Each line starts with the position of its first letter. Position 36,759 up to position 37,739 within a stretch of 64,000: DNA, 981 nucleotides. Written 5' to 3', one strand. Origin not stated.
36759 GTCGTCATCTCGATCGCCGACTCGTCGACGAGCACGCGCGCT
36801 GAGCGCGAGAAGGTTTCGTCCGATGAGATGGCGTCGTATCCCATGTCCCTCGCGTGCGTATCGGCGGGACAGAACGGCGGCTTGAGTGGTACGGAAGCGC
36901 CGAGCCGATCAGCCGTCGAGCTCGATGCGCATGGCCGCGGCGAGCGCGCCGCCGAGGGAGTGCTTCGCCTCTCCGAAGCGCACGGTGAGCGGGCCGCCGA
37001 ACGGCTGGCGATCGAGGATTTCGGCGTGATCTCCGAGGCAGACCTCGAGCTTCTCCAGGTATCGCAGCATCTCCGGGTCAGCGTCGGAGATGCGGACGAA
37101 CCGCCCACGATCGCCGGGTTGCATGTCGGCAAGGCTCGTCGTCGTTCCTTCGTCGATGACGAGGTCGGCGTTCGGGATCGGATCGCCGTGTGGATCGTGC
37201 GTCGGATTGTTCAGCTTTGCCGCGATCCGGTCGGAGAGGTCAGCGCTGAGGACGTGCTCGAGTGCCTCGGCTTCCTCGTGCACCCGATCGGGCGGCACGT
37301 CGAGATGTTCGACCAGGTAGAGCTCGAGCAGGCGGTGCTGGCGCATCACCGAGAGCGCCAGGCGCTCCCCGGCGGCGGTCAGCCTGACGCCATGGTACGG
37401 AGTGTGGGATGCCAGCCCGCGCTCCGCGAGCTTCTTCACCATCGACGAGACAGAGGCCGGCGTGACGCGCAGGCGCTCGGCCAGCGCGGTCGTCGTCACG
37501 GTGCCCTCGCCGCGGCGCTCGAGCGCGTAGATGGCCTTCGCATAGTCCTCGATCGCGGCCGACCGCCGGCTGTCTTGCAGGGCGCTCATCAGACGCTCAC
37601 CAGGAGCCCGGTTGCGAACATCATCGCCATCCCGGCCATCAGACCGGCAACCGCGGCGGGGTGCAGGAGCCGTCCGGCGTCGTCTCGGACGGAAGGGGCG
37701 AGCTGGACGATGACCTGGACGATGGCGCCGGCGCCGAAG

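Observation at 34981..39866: Co-directional metal module: TAT-exported two-domain multicopper oxidase, ZIP importer with an extra extracytoplasmic domain, DtxR repressor, PilZ protein, di-metal oxidase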

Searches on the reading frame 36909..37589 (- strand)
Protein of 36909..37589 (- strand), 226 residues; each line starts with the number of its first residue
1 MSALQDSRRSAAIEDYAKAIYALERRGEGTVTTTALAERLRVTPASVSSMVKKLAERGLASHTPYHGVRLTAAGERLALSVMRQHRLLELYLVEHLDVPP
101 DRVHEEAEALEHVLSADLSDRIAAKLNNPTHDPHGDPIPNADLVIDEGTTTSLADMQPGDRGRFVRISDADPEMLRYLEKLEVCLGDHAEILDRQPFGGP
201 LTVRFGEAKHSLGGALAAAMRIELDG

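Call 4: search_protein_families(library=pfam, proteins=[window:36909-37589:-], max_evalue=0.01)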
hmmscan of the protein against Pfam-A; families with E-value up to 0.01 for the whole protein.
window:36909-37589:- (226 aa): 12 families
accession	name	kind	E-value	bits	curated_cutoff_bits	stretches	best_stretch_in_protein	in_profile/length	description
PF02742.21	Fe_dep_repr_C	-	2.7e-28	98.2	27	1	71-140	1-70/70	Iron dependent repressor, metal binding and dimerisation domain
PF01325.25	Fe_dep_repress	-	1.3e-16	61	26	1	11-68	4-60/60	Iron dependent repressor, N-terminal DNA binding domain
PF04023.20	FeoA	-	3.6e-15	56.2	23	1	152-223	2-73/74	FeoA domain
PF12802.13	MarR_2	-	9.6e-09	35.7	27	1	19-62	10-52/61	MarR family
PF01047.28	MarR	-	1.7e-05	25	24.6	1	29-59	16-46/59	MarR family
PF04539.22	Sigma70_r3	-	0.0001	22.8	25.3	0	13-52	3-42/78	Sigma-70 region 3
PF13545.12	HTH_Crp_2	-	0.00064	20.1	27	1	21-63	8-55/70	Crp-like helix-turn-helix domain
PF13412.12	HTH_24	-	0.00084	19.3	21.9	1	28-59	15-46/48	Winged helix-turn-helix DNA-binding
PF25213.1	HVO_A0261_N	-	0.001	19.4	35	1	21-81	15-74/86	HVO_A0261 N-terminal domain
PF09339.16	HTH_IclR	-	0.0028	17.8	22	1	27-61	15-49/52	IclR helix-turn-helix domain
PF12840.13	HTH_20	-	0.0059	17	27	0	23-59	13-47/51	Helix-turn-helix domain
PF02082.26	Rrf2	-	0.009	16.6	30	0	18-79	10-74/132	Iron-dependent Transcriptional regulator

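Call 5: search_protein_families(library=ncbifam, proteins=[window:36909-37589:-], max_evalue=0.01)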
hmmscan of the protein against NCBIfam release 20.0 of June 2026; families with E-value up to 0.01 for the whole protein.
window:36909-37589:- (226 aa): 6 families
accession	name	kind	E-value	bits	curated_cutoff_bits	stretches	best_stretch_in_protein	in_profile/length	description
NF047407.1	TransRegMntRTherm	equivalog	2.7e-56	190.8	350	1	9-223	6-224/227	manganese-dependent transcriptional regulator MntR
NF053665.1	TransRegDtxRActin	equivalog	1.1e-23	83.9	290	1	13-144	8-138/233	iron-dependent transcriptional repressor DtxR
NF008273.0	PRK11050.1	equivalog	1.9e-20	73.1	153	1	6-117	31-140/156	manganese-binding transcriptional regulator MntR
NF003025.0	PRK03902.1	equivalog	1e-16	61.2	138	1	12-123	5-114/142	transcriptional regulator MntR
NF052438.1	TransRegRv0880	equivalog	0.0011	18.8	220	1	27-65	45-83/143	Rv0880 family HTH-type transcriptional regulator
NF009888.0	PRK13348.1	subfamily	0.0035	16.4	297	1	37-101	24-84/302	HTH-type transcriptional regulator ArgP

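Call 49: search_solved_structures(query=window:36909-37589:-, max_evalue=0.00001, show_alignments=4)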
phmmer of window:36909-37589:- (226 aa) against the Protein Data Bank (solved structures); distinct sequences matched with E-value up to 0.00001: 33.
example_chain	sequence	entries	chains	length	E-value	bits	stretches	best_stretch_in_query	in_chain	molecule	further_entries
5zr4_A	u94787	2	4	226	3.4e-46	160.9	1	11-209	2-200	Metal-dependent transcriptional regulator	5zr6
8pvt_A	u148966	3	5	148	6e-44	153.5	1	9-141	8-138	Iron dependent repressor, putative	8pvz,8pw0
5cvi_A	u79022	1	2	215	2.9e-29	105.5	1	14-222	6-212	SloR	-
6o5c_A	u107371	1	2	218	3.8e-23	85.6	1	13-209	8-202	Putative metal-dependent transcriptional regulator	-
3hrs_A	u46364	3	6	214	7.5e-23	84.6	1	14-197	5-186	Metalloregulator ScaR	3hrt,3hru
1fx7_A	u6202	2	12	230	4.5e-21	78.8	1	14-142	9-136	IRON-DEPENDENT REPRESSOR IDER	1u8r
7b24_A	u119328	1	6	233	4.9e-21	78.7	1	14-222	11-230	DtxR family iron (Metal) dependent repressor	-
7b25_A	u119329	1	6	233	5.2e-21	78.6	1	14-222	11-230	DtxR family iron (Metal) dependent repressor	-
2isy_A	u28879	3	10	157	5.8e-21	78.4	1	13-140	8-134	Iron-dependent repressor ideR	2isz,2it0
1b1b_A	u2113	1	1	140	6.1e-21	78.4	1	13-140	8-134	PROTEIN (IRON DEPENDENT REGULATOR)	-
7b1v_A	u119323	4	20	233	6.8e-21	78.2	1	14-222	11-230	DtxR family iron (Metal) dependent repressor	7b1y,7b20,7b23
2qq9_A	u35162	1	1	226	2.4e-18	69.9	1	11-194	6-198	Diphtheria toxin repressor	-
2qqb_A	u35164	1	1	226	3.5e-18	69.3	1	13-194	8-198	Diphtheria toxin repressor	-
1ddn_A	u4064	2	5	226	4.4e-18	69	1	14-194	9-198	DIPHTHERIA TOX REPRESSOR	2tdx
1g3s_A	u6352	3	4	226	7.9e-18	68.2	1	14-194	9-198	DIPHTHERIA TOXIN REPRESSOR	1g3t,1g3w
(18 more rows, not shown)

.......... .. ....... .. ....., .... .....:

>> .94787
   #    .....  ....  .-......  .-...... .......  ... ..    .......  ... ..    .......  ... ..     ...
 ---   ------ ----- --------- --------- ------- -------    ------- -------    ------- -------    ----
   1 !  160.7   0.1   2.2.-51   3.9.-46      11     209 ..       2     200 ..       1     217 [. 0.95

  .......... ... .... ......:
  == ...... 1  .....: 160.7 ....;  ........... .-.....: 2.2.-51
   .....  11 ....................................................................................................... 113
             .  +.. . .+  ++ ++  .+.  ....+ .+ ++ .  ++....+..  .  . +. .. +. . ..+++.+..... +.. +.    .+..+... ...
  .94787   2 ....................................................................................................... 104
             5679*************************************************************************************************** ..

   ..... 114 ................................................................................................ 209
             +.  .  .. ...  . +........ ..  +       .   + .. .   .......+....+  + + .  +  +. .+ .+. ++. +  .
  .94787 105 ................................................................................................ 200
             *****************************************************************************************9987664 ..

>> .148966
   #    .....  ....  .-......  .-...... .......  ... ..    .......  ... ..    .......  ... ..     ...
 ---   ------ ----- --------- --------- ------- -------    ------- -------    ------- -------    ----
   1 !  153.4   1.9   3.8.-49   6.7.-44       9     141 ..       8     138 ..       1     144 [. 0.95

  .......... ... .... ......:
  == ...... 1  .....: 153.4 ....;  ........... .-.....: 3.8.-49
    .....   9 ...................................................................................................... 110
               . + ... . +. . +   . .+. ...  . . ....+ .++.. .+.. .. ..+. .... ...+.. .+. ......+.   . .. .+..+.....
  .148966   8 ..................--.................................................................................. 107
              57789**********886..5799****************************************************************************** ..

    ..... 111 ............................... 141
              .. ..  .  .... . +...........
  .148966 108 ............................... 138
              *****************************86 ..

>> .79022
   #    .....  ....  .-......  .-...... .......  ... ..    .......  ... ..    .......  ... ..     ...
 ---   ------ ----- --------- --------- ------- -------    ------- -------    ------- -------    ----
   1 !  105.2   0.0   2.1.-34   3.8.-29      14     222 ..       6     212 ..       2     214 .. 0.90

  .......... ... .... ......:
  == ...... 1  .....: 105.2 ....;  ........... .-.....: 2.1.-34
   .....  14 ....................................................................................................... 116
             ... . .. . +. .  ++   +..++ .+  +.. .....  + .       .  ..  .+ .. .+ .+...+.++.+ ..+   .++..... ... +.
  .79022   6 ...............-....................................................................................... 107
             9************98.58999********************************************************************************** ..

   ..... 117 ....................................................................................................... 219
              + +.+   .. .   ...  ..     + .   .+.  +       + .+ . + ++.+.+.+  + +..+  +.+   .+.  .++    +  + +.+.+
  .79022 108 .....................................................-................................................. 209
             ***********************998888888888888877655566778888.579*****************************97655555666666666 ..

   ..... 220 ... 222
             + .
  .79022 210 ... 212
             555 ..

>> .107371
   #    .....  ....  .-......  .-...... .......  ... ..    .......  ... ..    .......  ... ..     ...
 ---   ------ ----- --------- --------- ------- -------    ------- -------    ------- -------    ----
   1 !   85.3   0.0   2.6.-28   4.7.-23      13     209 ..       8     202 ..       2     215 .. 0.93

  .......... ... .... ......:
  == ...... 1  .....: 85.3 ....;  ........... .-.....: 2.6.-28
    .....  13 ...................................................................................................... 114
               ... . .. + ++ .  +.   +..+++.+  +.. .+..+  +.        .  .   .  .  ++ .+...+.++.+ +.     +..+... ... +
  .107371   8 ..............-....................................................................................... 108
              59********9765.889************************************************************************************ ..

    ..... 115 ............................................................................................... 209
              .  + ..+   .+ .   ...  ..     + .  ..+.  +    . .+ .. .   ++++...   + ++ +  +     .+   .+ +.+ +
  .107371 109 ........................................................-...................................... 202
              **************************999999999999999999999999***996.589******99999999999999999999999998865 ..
